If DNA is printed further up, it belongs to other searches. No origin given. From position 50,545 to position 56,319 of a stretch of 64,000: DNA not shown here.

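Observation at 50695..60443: Second surface-protein cluster: 1824 aa anchored giant plus a translationally coupled anchor/secreted Cys-rich pair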

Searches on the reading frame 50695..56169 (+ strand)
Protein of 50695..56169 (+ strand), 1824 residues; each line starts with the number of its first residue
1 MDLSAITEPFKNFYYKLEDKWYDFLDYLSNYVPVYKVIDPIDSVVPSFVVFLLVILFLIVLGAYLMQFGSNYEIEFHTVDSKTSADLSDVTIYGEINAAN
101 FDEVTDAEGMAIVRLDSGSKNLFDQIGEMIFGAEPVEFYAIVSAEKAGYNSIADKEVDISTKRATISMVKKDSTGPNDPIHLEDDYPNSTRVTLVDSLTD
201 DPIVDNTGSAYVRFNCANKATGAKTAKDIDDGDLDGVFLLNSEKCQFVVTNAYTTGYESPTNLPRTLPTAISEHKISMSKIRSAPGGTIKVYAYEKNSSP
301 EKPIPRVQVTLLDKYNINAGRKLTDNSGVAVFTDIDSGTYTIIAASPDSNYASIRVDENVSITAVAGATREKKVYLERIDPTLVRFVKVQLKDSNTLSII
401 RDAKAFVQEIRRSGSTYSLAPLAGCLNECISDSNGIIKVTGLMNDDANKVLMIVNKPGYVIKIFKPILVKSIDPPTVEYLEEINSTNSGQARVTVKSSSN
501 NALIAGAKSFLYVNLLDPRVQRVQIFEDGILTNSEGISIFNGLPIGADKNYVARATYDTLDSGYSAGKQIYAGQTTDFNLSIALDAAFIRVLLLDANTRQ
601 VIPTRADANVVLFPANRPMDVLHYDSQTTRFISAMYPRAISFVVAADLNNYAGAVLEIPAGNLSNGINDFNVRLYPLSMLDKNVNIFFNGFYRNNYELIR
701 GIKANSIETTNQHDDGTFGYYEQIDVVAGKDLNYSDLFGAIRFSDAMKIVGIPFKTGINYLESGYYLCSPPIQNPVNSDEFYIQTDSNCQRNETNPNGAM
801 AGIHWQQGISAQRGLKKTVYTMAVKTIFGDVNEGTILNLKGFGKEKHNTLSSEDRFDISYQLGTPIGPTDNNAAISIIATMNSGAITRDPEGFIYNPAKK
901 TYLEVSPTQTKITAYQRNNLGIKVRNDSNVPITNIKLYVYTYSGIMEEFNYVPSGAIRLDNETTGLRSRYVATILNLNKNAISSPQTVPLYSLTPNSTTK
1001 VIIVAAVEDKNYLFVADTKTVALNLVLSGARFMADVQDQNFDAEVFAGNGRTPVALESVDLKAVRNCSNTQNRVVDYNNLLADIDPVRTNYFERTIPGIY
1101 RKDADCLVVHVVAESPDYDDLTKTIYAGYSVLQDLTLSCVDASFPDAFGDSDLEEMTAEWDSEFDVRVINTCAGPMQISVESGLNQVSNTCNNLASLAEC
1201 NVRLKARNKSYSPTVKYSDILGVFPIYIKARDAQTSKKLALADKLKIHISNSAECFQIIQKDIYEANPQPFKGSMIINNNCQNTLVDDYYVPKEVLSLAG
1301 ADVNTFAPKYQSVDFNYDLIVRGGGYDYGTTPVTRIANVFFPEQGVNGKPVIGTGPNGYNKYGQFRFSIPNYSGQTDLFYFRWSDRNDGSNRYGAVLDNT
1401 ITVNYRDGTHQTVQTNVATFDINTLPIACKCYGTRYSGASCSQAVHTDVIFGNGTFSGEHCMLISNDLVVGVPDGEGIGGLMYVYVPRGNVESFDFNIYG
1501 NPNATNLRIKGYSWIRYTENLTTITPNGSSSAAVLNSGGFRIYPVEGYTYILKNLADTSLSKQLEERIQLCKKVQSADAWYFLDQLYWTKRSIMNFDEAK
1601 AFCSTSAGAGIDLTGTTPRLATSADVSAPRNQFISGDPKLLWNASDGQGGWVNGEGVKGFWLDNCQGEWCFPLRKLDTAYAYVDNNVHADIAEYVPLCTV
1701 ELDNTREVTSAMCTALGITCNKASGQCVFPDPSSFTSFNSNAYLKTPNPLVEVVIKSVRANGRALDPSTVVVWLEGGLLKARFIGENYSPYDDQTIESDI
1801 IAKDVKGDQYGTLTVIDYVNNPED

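Call 6: search_protein_families(library=pfam, proteins=[window:50695-56169:+], max_evalue=1)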
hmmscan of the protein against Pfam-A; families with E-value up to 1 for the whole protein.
window:50695-56169:+ (1824 aa): 7 families
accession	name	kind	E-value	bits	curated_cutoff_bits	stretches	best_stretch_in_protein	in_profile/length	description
PF24025.1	Ig_DR_A0283-like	-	4.7e-07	30.5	27.1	1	286-359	5-74/102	DR_A0283-like, Ig-like domain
PF13620.12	CarboxypepD_reg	-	1.7e-05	25.5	32.3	1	301-348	11-58/82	Carboxypeptidase regulatory-like domain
PF17210.9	SdrD_B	-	0.0002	22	29.7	1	299-352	19-72/112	SdrD B-like domain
PF17802.7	SpaA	-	0.00036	21.1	23.1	1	296-352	8-66/91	Prealbumin-like fold domain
PF11974.14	bMG3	-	0.0031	17.9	34.9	1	301-358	25-87/103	Bacterial alpha-2-macroglobulin MG3 domain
PF09430.16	EMC7_beta-sandw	-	0.013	16.1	26.6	1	304-359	7-60/122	ER membrane protein complex subunit 7, beta-sandwich domain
PF08428.16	Rib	-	0.18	12.9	27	1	1396-1417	52-72/76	Rib domain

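Call 7: search_protein_families(library=ncbifam, proteins=[window:50695-56169:+], max_evalue=1)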
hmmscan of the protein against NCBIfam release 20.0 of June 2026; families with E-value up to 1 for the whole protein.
window:50695-56169:+ (1824 aa): 0 families

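Call 9: find_homologous_proteins(query=window:50695-56169:+)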
Query window:50695-56169:+ (1824 aa): 10 proteins with E <= 0.001 among 8000 candidates.
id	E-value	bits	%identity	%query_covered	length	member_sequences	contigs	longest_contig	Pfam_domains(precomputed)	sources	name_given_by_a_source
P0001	0.0e+0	4166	100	100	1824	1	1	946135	PF24025.2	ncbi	-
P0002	0.0e+0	1299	38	99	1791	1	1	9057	PF17802.8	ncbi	-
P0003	0.0e+0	1098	35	99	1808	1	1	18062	-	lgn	-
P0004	1.9e-285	968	33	99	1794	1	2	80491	PF13620.13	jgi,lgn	jgi:hypothetical protein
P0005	1.6e-273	929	34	85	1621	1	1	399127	PF17802.8,PF13620.13,PF17210.10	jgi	jgi:hypothetical protein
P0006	5.3e-159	549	29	72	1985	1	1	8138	-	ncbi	-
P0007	1.4e-109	385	27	86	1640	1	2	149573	PF13620.13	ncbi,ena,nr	ncbi:MAG TPA: hypothetical protein PKK60_00290 [archaeon]|nr:hypothetical protein [archaeon]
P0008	5.6e-10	55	26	31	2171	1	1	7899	PF17802.8,PF13620.13,PF17210.10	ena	-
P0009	2.4e-7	46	22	38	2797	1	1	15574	PF13715.13,PF17789.8,PF02369.23,PF24025.2,PF13620.13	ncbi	ncbi:MAG: carboxypeptidase-like regulatory domain-containing protein [Candidatus Diapherotrites arch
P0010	3.1e-7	46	36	6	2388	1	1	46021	PF02369.23,PF24025.2,PF17802.8,PF13620.13,PF17210.10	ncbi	-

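Call 10: find_encoding_contigs(protein=P0001, flank=10000, max_places=3)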
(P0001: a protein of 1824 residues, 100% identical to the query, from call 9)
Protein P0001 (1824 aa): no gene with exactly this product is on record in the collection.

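Call 11: find_encoding_contigs(protein=P0004, flank=10000, max_places=3)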
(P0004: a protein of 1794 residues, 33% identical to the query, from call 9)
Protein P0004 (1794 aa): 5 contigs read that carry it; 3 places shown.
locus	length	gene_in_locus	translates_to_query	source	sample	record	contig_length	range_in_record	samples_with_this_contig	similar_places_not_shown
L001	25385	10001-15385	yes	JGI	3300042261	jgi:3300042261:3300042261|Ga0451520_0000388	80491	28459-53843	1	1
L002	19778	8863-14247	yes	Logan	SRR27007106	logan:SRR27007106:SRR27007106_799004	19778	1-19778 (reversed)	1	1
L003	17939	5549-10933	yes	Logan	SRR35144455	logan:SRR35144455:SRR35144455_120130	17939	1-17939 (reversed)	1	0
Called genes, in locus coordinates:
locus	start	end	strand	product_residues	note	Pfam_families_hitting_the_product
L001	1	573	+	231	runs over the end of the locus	-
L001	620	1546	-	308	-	PF00254:FKBP_C, PF22199:FKBP26_IF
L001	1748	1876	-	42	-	-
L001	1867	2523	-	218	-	-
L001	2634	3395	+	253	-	-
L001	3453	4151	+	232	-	-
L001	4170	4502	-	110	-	PF01849:NAC, PF19026:UBA_HYPK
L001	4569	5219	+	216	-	-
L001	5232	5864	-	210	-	-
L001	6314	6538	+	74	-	-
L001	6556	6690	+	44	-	-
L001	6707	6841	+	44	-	-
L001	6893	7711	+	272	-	PF00483:NTP_transferase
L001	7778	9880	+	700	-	PF00270:DEAD, PF04851:ResIII, PF22527:DEXQc_Suv3 (faint), PF00271:Helicase_C, PF21280:Helicase_dom4_arc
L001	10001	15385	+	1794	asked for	PF13620:CarboxypepD_reg (faint)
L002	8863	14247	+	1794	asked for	PF13620:CarboxypepD_reg (faint)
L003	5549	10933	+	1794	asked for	PF13620:CarboxypepD_reg (faint)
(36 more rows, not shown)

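Call 12: find_encoding_contigs(protein=P0005, flank=10000, max_places=3)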
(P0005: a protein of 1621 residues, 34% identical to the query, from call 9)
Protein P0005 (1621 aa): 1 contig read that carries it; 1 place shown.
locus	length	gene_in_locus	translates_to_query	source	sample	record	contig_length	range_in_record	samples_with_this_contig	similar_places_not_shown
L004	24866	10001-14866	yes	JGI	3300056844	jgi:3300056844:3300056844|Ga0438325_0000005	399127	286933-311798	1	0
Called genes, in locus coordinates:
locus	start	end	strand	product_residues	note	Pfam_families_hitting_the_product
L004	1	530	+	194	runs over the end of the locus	-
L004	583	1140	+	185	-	PF01725:Ham1p_like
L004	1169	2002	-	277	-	PF04414:tRNA_deacylase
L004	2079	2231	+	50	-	-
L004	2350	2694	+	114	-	-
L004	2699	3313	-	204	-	PF07690:MFS_1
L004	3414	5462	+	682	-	PF02629:CoA_binding, PF13380:CoA_binding_2, PF00549:Ligase_CoA (faint), PF13607:Succ_CoA_lig, PF19045:Ligase_CoA_2, PF13549:ATP-grasp_5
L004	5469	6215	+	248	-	-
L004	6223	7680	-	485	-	PF13230:GATase_4, PF13522:GATase_6, PF13537:GATase_7, PF00156:Pribosyltran (weak)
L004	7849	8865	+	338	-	PF01207:Dus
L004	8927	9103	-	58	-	-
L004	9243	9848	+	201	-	-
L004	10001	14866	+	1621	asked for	PF13620:CarboxypepD_reg (faint), PF17210:SdrD_B (weak), PF17802:SpaA (weak)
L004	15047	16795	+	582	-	-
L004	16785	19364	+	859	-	-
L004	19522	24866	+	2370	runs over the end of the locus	PF13620:CarboxypepD_reg (faint)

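Call 13: find_encoding_contigs(protein=P0007, flank=10000, max_places=3)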
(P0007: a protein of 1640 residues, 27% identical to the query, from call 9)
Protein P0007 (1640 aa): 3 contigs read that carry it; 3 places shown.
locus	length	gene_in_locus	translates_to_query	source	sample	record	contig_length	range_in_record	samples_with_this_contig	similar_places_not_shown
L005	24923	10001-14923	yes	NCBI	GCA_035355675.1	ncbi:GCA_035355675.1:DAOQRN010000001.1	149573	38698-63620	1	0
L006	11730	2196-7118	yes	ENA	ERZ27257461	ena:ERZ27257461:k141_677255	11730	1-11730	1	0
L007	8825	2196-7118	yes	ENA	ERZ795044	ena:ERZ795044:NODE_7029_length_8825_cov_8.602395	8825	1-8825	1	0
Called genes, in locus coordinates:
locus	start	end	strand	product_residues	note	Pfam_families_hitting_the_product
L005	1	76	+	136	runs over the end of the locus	-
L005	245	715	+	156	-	-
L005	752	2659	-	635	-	PF17214:KH_TffA, PF00753:Lactamase_B, PF23023:Anti-Pycsar_Apyc1 (weak), PF12706:Lactamase_B_2, PF16661:Lactamase_B_6, PF10996:Beta-Casp, PF07521:RMMBL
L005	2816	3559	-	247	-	PF00227:Proteasome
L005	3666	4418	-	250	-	PF00254:FKBP_C (weak), PF22199:FKBP26_IF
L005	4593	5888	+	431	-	-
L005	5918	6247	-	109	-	PF01849:NAC, PF19026:UBA_HYPK (weak)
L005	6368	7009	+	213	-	-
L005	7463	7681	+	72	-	-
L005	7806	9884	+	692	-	PF00176:SNF2-rel_dom (faint), PF00270:DEAD, PF04851:ResIII, PF22527:DEXQc_Suv3, PF00271:Helicase_C, PF21280:Helicase_dom4_arc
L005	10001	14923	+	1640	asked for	PF13620:CarboxypepD_reg (faint)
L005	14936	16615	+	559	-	-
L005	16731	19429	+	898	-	-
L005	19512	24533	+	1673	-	PF13620:CarboxypepD_reg (faint)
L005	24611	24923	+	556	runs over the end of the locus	-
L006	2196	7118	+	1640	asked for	PF13620:CarboxypepD_reg (faint)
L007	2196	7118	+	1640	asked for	PF13620:CarboxypepD_reg (faint)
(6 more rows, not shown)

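Call 25: search_protein_families(library=pfam, alignment_id=A3, max_evalue=0.01)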
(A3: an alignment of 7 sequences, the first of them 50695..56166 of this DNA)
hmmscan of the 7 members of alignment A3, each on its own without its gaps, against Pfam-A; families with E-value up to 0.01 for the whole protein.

A. member 1, window:50695-56166:+ (1824 aa): 5 families
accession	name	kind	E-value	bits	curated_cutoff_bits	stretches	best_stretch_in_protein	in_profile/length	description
PF24025.1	Ig_DR_A0283-like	-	4.7e-07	30.5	27.1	1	286-359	5-74/102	DR_A0283-like, Ig-like domain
PF13620.12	CarboxypepD_reg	-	1.7e-05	25.5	32.3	1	301-348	11-58/82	Carboxypeptidase regulatory-like domain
PF17210.9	SdrD_B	-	0.0002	22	29.7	1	299-352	19-72/112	SdrD B-like domain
PF17802.7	SpaA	-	0.00036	21.1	23.1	0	296-352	8-66/91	Prealbumin-like fold domain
PF11974.14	bMG3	-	0.0031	17.9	34.9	0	301-358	25-87/103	Bacterial alpha-2-macroglobulin MG3 domain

B. families by the number of members that match (of 7 scanned): 6 families
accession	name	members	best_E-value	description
PF13620.12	CarboxypepD_reg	6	3.8e-07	Carboxypeptidase regulatory-like domain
PF17802.7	SpaA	5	2.5e-07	Prealbumin-like fold domain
PF11974.14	bMG3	4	0.00012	Bacterial alpha-2-macroglobulin MG3 domain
PF17210.9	SdrD_B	2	7.7e-06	SdrD B-like domain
PF24025.1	Ig_DR_A0283-like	1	4.7e-07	DR_A0283-like, Ig-like domain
PF07495.19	Y_Y_Y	1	0.0062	Y_Y_Y domain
